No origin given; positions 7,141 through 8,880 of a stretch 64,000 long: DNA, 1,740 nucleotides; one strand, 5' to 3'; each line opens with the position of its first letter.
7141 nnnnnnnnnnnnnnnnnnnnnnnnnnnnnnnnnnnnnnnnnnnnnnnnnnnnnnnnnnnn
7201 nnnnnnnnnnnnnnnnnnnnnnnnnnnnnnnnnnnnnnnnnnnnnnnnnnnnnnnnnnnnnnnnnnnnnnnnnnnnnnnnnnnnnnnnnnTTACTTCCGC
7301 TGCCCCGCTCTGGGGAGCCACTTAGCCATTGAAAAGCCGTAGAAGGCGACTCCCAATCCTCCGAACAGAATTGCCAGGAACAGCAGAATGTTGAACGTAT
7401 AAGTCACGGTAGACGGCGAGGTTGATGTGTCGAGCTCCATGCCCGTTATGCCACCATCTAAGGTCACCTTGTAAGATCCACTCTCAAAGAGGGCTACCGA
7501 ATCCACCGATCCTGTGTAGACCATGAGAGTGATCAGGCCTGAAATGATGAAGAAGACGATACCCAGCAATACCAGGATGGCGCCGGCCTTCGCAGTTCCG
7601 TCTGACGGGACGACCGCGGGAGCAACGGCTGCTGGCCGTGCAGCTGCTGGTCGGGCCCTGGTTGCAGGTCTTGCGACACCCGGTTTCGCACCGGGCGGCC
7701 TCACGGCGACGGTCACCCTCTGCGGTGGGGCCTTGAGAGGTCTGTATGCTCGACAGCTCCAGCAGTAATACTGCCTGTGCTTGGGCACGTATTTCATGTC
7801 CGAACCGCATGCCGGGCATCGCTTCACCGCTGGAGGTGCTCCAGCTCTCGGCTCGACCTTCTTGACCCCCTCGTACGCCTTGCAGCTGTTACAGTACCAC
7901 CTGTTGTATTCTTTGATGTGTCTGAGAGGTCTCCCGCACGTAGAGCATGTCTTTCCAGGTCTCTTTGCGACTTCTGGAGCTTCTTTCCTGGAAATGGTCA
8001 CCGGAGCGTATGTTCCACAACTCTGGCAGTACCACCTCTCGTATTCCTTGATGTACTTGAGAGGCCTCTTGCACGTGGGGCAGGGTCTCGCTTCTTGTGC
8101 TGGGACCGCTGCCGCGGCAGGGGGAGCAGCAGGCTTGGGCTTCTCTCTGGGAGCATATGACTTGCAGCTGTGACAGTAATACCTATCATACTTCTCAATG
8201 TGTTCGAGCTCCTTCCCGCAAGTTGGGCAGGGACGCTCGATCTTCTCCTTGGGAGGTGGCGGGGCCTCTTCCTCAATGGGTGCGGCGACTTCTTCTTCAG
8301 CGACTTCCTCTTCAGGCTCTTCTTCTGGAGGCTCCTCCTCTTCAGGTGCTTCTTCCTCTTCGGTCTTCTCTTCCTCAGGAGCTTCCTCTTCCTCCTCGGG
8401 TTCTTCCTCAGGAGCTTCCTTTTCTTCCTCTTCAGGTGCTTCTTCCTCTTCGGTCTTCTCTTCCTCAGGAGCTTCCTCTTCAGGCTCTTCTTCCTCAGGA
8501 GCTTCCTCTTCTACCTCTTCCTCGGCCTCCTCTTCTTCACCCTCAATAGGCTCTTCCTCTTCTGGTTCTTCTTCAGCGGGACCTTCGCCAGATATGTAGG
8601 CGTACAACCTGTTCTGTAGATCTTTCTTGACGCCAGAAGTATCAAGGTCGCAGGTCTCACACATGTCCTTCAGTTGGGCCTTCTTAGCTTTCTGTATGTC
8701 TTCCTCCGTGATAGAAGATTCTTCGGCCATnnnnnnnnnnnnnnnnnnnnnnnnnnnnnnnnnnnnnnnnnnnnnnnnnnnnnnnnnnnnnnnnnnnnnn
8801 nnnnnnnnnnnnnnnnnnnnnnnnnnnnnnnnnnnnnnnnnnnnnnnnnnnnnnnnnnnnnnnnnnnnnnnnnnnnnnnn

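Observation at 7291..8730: SAP-domain / polyacidic / four tandem zinc-ribbon / two-TM protein with a 90-bp DNA tandem repeat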

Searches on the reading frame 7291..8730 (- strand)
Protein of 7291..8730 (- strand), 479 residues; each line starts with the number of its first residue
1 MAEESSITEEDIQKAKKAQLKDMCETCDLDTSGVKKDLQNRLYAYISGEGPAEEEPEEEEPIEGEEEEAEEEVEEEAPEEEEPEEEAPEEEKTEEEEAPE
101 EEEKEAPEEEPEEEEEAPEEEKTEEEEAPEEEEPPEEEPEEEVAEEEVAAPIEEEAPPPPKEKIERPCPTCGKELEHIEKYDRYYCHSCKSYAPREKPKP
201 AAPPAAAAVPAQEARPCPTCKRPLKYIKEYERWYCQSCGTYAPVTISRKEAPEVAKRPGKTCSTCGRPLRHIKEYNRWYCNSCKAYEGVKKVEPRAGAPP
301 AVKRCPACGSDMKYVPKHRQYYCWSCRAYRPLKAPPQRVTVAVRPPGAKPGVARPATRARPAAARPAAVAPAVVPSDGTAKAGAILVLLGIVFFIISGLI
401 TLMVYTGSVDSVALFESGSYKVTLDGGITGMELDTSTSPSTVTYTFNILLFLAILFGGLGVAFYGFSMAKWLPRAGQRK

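Call 4: search_protein_families(library=pfam, proteins=[window:7291-8730:-], max_evalue=10)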
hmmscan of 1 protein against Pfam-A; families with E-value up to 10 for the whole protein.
window:7291-8730:- (479 aa): 16 families
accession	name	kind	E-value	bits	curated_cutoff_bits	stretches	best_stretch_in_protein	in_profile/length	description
PF07191.17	Zn_ribbon_6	-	2.9e-07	30.8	25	3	217-293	3-65/67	Double zinc ribbon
PF02037.33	SAP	-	3e-07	30.3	23.9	1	12-46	2-36/37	SAP domain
PF14354.12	Lar_restr_allev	-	0.00012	22.7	28.6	4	213-243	2-34/58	Restriction alleviation protein Lar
PF12773.13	DZR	-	0.00016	22.2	27.3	3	165-194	12-35/45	Double zinc ribbon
PF17026.10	zf-RRPl_C4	-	0.00085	19.9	28.9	3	168-194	4-29/108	Putative ribonucleoprotein zinc-finger pf C4 type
PF18953.6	SAP_new25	-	0.00091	19.3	26.3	1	17-53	10-46/51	SAP domain-containing new25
PF07282.18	Cas12f1-like_TNB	-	0.006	17.2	26.3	3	260-285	29-48/60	Cas12f1-like, TNB domain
PF18912.6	DZR_2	-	0.01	16.1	27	4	211-241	18-45/56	Double zinc ribbon domain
PF20020.4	DUF6431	-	0.031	14.6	26.6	2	217-250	1-34/82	Domain of unknown function (DUF6431)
PF01363.27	FYVE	-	0.11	13.1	27.8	1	209-268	3-64/67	FYVE zinc finger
PF12760.12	Zn_ribbon_IS1595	-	0.41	11.1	25.4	1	303-328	19-45/46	Transposase zinc-ribbon domain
PF01599.25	Ribosomal_S27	-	0.73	10.2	22.3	2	165-190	17-42/44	Ribosomal protein S27a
PF13273.12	DUF4064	-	4.8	7.9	32.1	1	384-462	6-76/102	Protein of unknown function (DUF4064)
PF02724.19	CDC45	-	5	5.7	34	1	60-134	136-204/624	CDC45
PF11443.14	DUF2828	-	9.6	5.4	29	0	32-110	105-180/405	Domain of unknown function (DUF2828)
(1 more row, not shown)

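Call 5: search_protein_families(library=ncbifam, proteins=[window:7291-8730:-], max_evalue=10)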
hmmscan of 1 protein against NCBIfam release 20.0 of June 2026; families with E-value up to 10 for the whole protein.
window:7291-8730:- (479 aa): 13 families
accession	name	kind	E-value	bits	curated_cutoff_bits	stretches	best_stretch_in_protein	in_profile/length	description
NF004424.0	PRK05766.1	equivalog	0.0019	18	54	2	165-189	16-40/54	30S ribosomal protein S14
NF033497.1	rubre_like_arch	subfamily_domain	0.0028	17.3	32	3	254-272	12-29/34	rubrerythrin-like domain-containing protein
NF045516.2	SepX_GlpR_1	exception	0.035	13.9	160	1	58-145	71-154/293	divisome protein SepX/GlpR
NF011481.0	PRK14890.1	equivalog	0.051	13.6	61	3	165-191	9-35/61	putative Zn-ribbon RNA-binding protein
NF005122.0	PRK06556.1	equivalog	0.57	7.8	859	1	90-191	867-955/960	vitamin B12-dependent ribonucleotide reductase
TIGR00398.1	metG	equivalog_domain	0.72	8.5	336.35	1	226-270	114-160/530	methionine--tRNA ligase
NF007160.0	PRK09598.1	equivalog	1.5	7.1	561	1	383-458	60-132/523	phosphoethanolamine--lipid A transferase EptA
NF001753.0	PRK00481.1-3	subfamily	2.5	7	243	2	231-270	121-160/252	NAD-dependent protein deacylase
TIGR01347.1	sucB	equivalog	2.9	7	378.65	1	75-156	76-153/404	dihydrolipoyllysine-residue succinyltransferase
NF043060.1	MAP_0585_fam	equivalog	4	7.3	170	1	56-159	57-166/319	MAP_0585 family protein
TIGR03831.1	YgiT_finger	domain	4.6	7.6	20.2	1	225-240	25-40/46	YgiT-type zinc finger protein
NF046048.1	NlpC_P60_DIP1281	equivalog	6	5.5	517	1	36-147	216-326/587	DIP1281 family NlpC/P60 protein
NF040712.1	SepH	equivalog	6.9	6.4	40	0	54-163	220-330/351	septation protein SepH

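Call 7: find_homologous_proteins(query=window:7294-8730:-)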
Query seq(479 aa) (479 aa): 15 proteins with E <= 0.001 among 8000 candidates.
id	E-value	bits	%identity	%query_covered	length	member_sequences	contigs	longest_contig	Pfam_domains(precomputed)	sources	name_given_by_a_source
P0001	1.5e-200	685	66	68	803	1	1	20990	PF02037.34,PF04055.28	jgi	jgi:radical SAM enzyme (TIGR01210 family)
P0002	2.2e-161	556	91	55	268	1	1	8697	-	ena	-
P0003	5.4e-62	228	36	57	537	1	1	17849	PF18912.7,PF12773.14,PF07191.18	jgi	jgi:chemotaxis protein histidine kinase CheA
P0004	5.6e-53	199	37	64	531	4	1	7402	PF02037.34,PF12773.14,PF01599.27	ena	-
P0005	2.1e-37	147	37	28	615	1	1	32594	PF21344.4,PF12773.14,PF23548.2,PF24460.2,PF20020.5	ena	-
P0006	1.6e-34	138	33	25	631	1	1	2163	PF02037.34,PF12773.14,PF07191.18,PF01599.27,PF18953.8,PF20020.5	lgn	-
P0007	6.4e-34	136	35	24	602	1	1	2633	PF12773.14,PF20020.5,PF26788.1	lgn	-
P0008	2.7e-33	134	32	57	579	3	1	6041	PF07754.18,PF21344.4,PF23548.2,PF01599.27,PF24460.2,PF20020.5,PF26788.1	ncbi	-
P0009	7.7e-33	132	36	58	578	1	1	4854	PF12773.14,PF24460.2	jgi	jgi:predicted RNA-binding Zn-ribbon protein involved in translation (DUF1610 family)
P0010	1.1e-31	128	32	53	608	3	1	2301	PF13005.13,PF14354.14,PF07754.18,PF12773.14,PF01599.27,PF24460.2,PF20020.5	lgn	-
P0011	2.3e-31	127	39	29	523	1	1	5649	PF14354.14,PF12773.14,PF07191.18,PF01363.28,PF01599.27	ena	-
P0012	4.0e-31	126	28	89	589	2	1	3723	PF24460.2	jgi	jgi:predicted RNA-binding Zn-ribbon protein involved in translation (DUF1610 family)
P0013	1.4e-30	125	32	58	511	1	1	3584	PF24445.2,PF12773.14,PF07191.18,PF01599.27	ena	-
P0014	2.4e-30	124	35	57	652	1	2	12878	PF21344.4,PF12773.14,PF01599.27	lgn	-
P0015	5.5e-28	116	32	34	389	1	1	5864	PF14354.14,PF01599.27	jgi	jgi:ribosomal protein S27AE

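Call 11: search_protein_families(library=pfam, proteins=[P0012, P0008, P0005, P0003], max_evalue=0.01)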
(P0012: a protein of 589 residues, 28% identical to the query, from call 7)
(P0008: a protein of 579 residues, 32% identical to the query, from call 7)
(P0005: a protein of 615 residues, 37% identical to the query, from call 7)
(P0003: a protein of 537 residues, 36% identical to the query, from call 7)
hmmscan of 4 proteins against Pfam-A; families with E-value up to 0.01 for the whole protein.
P0012 (589 aa): 15 families
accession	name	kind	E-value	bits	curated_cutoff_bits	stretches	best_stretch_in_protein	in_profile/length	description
PF24460.1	DUF7575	-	3.8e-06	26.6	28.5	0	65-74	4-13/28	Domain of unknown function (DUF7575)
PF21344.3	Zn_ribbon_LysW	-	2.7e-05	24.1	27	0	12-23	20-31/46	Alpha-aminoadipate carrier protein LysW-like, globular domain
PF12773.13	DZR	-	3e-05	24.5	27.3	0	15-75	14-35/45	Double zinc ribbon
PF23548.1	Zn_ribbon_FGT1_2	-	3.9e-05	23.6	27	0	444-461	15-32/35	FORGETTER1 second zinc ribbon domain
PF24485.1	zf-C2H2_DHX34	-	4.3e-05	23.9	27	0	65-76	2-13/25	DHX34-like, C2H2-type zinc finger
PF22289.1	DmmA-like_C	-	6.6e-05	23.2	27.4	0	60-75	14-29/44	Dimethylamine monooxygenase subunit DmmA-like, C-terminal domain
PF01599.25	Ribosomal_S27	-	0.00062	20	22.3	0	344-366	20-42/44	Ribosomal protein S27a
PF07191.17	Zn_ribbon_6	-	0.00087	19.7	25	0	63-85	28-52/67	Double zinc ribbon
PF20020.4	DUF6431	-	0.0015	18.8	26.6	0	16-33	1-18/82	Domain of unknown function (DUF6431)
PF14354.12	Lar_restr_allev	-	0.0034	18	28.6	0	412-430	5-23/58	Restriction alleviation protein Lar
PF05864.17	Chordopox_RPO7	-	0.0042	17.8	27.5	0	14-25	5-16/63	Chordopoxvirus DNA-directed RNA polymerase 7 kDa polypeptide (RPO7)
PF03119.21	DNA_ligase_ZBD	-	0.0055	17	25.8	0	66-85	1-20/27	NAD-dependent DNA ligase C4 zinc finger domain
PF04423.19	Rad50_zn_hook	-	0.0071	16.6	24.3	0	58-75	13-30/52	Rad50 zinc hook motif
PF22747.2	Zn_ribbon_DUF2089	-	0.008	16.7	27.6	0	413-421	1-9/32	DUF2089 zinc ribbon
PF24029.1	DUF7340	-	0.008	16.4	27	0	410-421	6-17/62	Domain of unknown function (DUF7340)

P0008 (579 aa): 14 families
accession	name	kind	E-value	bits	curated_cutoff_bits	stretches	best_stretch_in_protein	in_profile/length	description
PF24460.1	DUF7575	-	1.5e-06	27.9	28.5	0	76-84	5-13/28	Domain of unknown function (DUF7575)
PF23548.1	Zn_ribbon_FGT1_2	-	1.7e-06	28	27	0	444-466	11-31/35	FORGETTER1 second zinc ribbon domain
PF07754.17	HVO_2753_ZBP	-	6.2e-06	26.3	33.2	0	69-84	11-26/46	Small zinc finger protein HVO_2753-like, Zn-binding pocket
PF21344.3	Zn_ribbon_LysW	-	9e-06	25.7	27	0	457-470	23-36/46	Alpha-aminoadipate carrier protein LysW-like, globular domain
PF20020.4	DUF6431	-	2.8e-05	24.3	26.6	0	381-403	1-23/82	Domain of unknown function (DUF6431)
PF07191.17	Zn_ribbon_6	-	3.2e-05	24.3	25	1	457-502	2-41/67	Double zinc ribbon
PF24485.1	zf-C2H2_DHX34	-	4.6e-05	23.8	27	0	75-86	2-13/25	DHX34-like, C2H2-type zinc finger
PF01599.25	Ribosomal_S27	-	0.0001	22.6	22.3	0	76-95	19-38/44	Ribosomal protein S27a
PF18953.6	SAP_new25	-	0.00092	19.2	26.3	1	220-254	10-44/51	SAP domain-containing new25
PF14354.12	Lar_restr_allev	-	0.0011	19.7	28.6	0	455-475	3-23/58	Restriction alleviation protein Lar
PF05864.17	Chordopox_RPO7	-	0.0026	18.4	27.5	0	379-389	5-15/63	Chordopoxvirus DNA-directed RNA polymerase 7 kDa polypeptide (RPO7)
PF14690.11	Zn_ribbon_ISL3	-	0.0031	18.3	25.5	0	3-17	4-18/47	zinc-finger of transposase IS204/IS1001/IS1096/IS1165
PF01396.24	Zn_ribbon_Top1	-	0.0063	16.7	32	0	4-12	4-12/39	Topoisomerase DNA binding C4 zinc finger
PF13005.12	zf-IS66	-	0.0095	16.8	27.3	0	3-17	3-17/46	zinc-finger binding domain of transposase IS66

P0005 (615 aa): 13 families
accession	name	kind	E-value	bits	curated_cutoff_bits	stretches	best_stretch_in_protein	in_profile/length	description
PF12773.13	DZR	-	4.3e-08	33.6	27.3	0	428-478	9-34/45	Double zinc ribbon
PF24460.1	DUF7575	-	9.7e-08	31.7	28.5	0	56-65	4-13/28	Domain of unknown function (DUF7575)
PF21344.3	Zn_ribbon_LysW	-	1.4e-06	28.2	27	0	2-11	22-31/46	Alpha-aminoadipate carrier protein LysW-like, globular domain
PF23548.1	Zn_ribbon_FGT1_2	-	1.7e-06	28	27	0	433-442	22-31/35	FORGETTER1 second zinc ribbon domain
PF20020.4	DUF6431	-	1.3e-05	25.3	26.6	0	434-482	1-46/82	Domain of unknown function (DUF6431)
PF24485.1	zf-C2H2_DHX34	-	6.6e-05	23.3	27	0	56-67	2-13/25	DHX34-like, C2H2-type zinc finger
PF13005.12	zf-IS66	-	8.2e-05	23.4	27.3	0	347-360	3-16/46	zinc-finger binding domain of transposase IS66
PF01599.25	Ribosomal_S27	-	0.00032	21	22.3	0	347-370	19-42/44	Ribosomal protein S27a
PF13248.11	Zn_ribbon_3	-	0.00042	20.1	27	0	57-65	18-26/26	zinc-ribbon domain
PF07191.17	Zn_ribbon_6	-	0.00059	20.2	25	0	434-481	3-42/67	Double zinc ribbon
PF01396.24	Zn_ribbon_Top1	-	0.0054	16.9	32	0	348-372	4-27/39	Topoisomerase DNA binding C4 zinc finger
PF25208.1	DUF7838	-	0.006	16.9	28.5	0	55-67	6-18/55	Domain of unknown function (DUF7838)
PF12760.12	Zn_ribbon_IS1595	-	0.0074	16.7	25.4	0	347-370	20-44/46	Transposase zinc-ribbon domain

P0003 (537 aa): 6 families
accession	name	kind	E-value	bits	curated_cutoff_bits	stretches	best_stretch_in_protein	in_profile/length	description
PF18912.6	DZR_2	-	1.1e-06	28.8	27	0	41-95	9-55/56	Double zinc ribbon domain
PF12773.13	DZR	-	5.2e-06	27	27.3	0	60-100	1-35/45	Double zinc ribbon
PF07191.17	Zn_ribbon_6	-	8.3e-06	26.2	25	0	42-96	3-56/67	Double zinc ribbon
PF18953.6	SAP_new25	-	8.2e-05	22.6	26.3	1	158-184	10-36/51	SAP domain-containing new25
PF14354.12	Lar_restr_allev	-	0.00061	20.4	28.6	0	343-372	3-34/58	Restriction alleviation protein Lar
PF01363.27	FYVE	-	0.009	16.5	27.8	1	291-352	7-64/67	FYVE zinc finger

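Call 13: find_encoding_contigs(protein=P0001, flank=8000, max_places=3)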
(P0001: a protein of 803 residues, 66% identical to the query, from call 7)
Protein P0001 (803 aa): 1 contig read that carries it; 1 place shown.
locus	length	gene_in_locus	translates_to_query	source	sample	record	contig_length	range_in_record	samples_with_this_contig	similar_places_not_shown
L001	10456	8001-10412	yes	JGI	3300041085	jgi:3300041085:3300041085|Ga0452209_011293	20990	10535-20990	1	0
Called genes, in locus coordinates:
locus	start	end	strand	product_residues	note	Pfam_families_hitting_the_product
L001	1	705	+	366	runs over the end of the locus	PF13439:Glyco_transf_4 (weak), PF00534:Glycos_transf_1, PF13692:Glyco_trans_1_4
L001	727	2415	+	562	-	PF13231:PMT_2 (weak)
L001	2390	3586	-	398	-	PF13439:Glyco_transf_4, PF13477:Glyco_trans_4_2 (weak), PF13579:Glyco_trans_4_4, PF00534:Glycos_transf_1, PF13692:Glyco_trans_1_4, PF13524:Glyco_trans_1_2 (weak)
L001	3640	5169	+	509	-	PF01943:Polysacc_synt, PF01554:MatE (faint), PF13440:Polysacc_synt_3, PF03023:MurJ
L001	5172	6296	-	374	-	PF13439:Glyco_transf_4, PF13579:Glyco_trans_4_4, PF00534:Glycos_transf_1, PF13692:Glyco_trans_1_4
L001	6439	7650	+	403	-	PF00266:Aminotran_5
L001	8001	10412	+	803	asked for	PF02037:SAP (weak), PF04055:Radical_SAM (faint)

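Call 14: find_encoding_contigs(protein=window:7294-8730:-, flank=8000, max_places=4)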
Protein window:7294-8730:- (479 aa): 6 contigs read that carry it; 2 places shown.
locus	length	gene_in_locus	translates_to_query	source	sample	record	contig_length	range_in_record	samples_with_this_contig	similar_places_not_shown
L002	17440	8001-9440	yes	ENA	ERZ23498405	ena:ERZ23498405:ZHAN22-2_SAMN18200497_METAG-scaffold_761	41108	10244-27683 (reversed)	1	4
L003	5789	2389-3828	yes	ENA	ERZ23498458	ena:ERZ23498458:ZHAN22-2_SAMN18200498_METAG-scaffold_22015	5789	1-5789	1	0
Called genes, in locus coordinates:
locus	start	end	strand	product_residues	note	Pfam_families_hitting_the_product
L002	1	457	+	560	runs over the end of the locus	-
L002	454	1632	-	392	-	PF13439:Glyco_transf_4, PF13477:Glyco_trans_4_2 (faint), PF13579:Glyco_trans_4_4, PF00534:Glycos_transf_1, PF13692:Glyco_trans_1_4, PF13524:Glyco_trans_1_2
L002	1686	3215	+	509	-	PF01943:Polysacc_synt, PF13440:Polysacc_synt_3, PF03023:MurJ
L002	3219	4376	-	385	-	PF13439:Glyco_transf_4, PF13579:Glyco_trans_4_4, PF20706:GT4-conflict, PF00534:Glycos_transf_1, PF13692:Glyco_trans_1_4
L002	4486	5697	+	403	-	PF00155:Aminotran_1_2 (weak), PF00266:Aminotran_5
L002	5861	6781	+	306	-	PF00005:ABC_tran, PF13304:AAA_21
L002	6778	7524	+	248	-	PF01061:ABC2_membrane, PF12698:ABC2_membrane_3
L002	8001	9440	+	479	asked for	-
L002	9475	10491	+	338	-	PF04055:Radical_SAM (weak)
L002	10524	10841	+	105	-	PF18446:DUF5611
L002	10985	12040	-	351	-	PF13428:TPR_14 (faint), PF14559:TPR_19 (faint), PF00515:TPR_1 (faint), PF07719:TPR_2 (faint), PF13181:TPR_8 (faint), PF13371:TPR_9 (faint), PF12895:ANAPC3 (weak), PF13414:TPR_11 (weak), +4 more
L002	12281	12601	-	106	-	PF00428:Ribosomal_60s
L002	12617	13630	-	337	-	PF00466:Ribosomal_L10, PF17777:RL10P_insert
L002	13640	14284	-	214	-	PF00687:Ribosomal_L1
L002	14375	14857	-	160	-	PF03946:Ribosomal_L11_N, PF00298:Ribosomal_L11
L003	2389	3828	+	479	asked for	-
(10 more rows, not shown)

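Call 15: find_encoding_contigs(protein=P0003, flank=8000, max_places=3)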
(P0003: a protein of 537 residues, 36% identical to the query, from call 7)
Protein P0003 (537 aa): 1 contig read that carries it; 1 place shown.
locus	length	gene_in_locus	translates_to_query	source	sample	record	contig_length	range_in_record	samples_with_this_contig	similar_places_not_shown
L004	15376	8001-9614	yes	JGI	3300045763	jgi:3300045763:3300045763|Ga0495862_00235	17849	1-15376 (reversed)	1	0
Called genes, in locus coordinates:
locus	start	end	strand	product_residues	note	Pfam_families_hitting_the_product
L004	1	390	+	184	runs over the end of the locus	PF00025:Arf, PF03193:RsgA_GTPase (faint), PF00071:Ras, PF08477:Roc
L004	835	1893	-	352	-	PF26233:NicX (weak), PF02073:Peptidase_M29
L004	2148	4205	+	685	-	PF05378:Hydant_A_N, PF01968:Hydantoinase_A, PF19278:Hydant_A_C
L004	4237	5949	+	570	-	PF02538:Hydantoinase_B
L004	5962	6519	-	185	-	PF06505:XylR_N, PF02830:V4R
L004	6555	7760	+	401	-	PF01266:DAO (faint), PF03486:HI0933_like (faint), PF07992:Pyr_redox_2, PF13738:Pyr_redox_3 (faint), PF01593:Amino_oxidase (faint), PF00070:Pyr_redox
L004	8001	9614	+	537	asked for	PF07191:Zn_ribbon_6 (faint), PF12773:DZR (faint), PF18912:DZR_2 (faint)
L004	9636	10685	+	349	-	-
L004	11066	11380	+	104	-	PF01883:FeS_assembly_P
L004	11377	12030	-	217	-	-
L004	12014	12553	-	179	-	-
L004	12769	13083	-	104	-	PF00428:Ribosomal_60s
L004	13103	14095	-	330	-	PF00466:Ribosomal_L10, PF17777:RL10P_insert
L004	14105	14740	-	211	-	PF00687:Ribosomal_L1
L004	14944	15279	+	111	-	-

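Call 16: find_encoding_contigs(protein=P0005, flank=8000, max_places=3)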
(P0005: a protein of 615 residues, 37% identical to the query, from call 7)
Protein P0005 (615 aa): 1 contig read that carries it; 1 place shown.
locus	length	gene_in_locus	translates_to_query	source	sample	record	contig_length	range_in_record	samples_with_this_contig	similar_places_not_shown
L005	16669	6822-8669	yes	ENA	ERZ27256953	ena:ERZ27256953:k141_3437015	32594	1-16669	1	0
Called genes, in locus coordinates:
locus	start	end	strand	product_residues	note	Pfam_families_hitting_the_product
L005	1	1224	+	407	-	?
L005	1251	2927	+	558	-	-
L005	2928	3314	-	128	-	PF01381:HTH_3 (faint)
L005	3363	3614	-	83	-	-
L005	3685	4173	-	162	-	-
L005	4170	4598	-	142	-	PF23993:DUF7311 (faint)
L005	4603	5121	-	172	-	-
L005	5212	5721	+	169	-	PF08281:Sigma70_r4_2 (faint), PF01047:MarR (faint), PF01726:LexA_DNA_bind (weak), PF01978:TrmB (faint), PF01022:HTH_5, PF12840:HTH_20, PF13412:HTH_24, PF13601:HTH_34 (weak), +11 more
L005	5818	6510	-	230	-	-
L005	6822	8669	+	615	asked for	PF12773:DZR (faint), PF20020:DUF6431 (faint), PF21344:Zn_ribbon_LysW (faint), PF23548:Zn_ribbon_FGT1_2 (faint), PF24460:DUF7575 (faint)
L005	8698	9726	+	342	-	-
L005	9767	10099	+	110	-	PF18446:DUF5611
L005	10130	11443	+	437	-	PF07690:MFS_1, PF12832:MFS_1_like, PF01306:LacY_symp (weak), PF07690:MFS_1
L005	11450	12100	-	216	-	-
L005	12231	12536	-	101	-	PF00428:Ribosomal_60s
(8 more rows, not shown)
